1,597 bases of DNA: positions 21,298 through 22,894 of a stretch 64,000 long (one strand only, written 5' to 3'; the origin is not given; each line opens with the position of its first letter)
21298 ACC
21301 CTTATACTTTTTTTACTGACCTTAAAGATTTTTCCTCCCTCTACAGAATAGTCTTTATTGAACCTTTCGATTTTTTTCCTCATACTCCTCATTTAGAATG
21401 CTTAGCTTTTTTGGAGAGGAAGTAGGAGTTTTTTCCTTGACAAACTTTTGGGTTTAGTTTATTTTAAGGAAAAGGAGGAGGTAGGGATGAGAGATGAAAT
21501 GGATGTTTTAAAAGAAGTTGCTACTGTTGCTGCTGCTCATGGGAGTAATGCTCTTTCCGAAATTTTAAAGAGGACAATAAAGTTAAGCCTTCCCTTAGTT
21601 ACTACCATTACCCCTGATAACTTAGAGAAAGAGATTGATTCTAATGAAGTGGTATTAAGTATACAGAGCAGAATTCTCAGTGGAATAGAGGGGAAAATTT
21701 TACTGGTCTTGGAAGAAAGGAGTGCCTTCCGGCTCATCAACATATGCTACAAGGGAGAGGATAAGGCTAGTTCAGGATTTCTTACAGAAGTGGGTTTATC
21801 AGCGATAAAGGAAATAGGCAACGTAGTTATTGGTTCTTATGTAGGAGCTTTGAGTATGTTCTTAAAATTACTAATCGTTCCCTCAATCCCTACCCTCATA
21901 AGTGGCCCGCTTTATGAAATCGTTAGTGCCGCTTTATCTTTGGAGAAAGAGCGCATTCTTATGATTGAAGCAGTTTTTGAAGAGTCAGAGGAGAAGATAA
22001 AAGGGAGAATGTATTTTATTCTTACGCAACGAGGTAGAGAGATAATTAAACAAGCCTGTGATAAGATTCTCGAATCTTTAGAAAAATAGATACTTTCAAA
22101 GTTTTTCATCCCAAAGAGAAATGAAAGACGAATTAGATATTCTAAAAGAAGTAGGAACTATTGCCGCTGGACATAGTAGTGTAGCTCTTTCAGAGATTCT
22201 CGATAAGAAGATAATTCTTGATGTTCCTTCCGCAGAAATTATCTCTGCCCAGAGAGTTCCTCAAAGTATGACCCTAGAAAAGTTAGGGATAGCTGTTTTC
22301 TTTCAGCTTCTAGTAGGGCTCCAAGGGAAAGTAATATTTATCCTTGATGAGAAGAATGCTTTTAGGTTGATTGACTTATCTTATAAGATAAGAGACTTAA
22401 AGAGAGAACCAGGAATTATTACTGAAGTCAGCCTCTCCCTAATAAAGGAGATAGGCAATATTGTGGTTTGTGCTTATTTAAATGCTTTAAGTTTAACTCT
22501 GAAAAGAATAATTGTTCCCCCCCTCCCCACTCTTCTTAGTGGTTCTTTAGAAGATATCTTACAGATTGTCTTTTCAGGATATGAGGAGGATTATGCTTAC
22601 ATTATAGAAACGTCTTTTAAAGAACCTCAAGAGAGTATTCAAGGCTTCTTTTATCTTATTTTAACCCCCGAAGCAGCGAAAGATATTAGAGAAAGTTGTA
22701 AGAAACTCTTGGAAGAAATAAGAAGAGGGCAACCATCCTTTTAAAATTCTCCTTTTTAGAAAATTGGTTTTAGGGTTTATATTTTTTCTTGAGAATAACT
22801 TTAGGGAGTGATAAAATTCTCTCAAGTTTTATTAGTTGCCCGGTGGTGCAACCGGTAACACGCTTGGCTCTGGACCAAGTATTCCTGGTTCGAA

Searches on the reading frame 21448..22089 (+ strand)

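Call 41: search_protein_families(library=pfam, proteins=[window:21448-22089:+], max_evalue=0.001)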
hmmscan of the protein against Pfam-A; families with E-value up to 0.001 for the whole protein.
window:21448-22089:+ (213 aa): 2 families
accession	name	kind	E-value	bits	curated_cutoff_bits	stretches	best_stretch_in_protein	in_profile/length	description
PF04509.17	CheC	-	1.6e-07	31.6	22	1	116-151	2-37/38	CheC-like family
PF13690.11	CheX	-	2.3e-05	24.8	27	0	78-159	9-81/94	Chemotaxis phosphatase CheX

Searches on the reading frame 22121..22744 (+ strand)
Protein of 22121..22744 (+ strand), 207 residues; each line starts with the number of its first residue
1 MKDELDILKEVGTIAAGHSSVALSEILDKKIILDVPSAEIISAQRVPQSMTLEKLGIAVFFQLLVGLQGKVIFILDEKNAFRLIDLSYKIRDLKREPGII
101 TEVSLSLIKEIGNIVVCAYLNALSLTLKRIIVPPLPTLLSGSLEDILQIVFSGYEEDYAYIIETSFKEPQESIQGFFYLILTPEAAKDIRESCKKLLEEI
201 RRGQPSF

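Call 41: search_protein_families(library=pfam, proteins=[window:22121-22744:+], max_evalue=0.001)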
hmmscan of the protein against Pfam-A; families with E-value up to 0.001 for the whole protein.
window:22121-22744:+ (207 aa): 1 family
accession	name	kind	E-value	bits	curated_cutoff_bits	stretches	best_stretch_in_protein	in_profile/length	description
PF04509.17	CheC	-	7.7e-09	35.8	22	0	4-39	2-37/38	CheC-like family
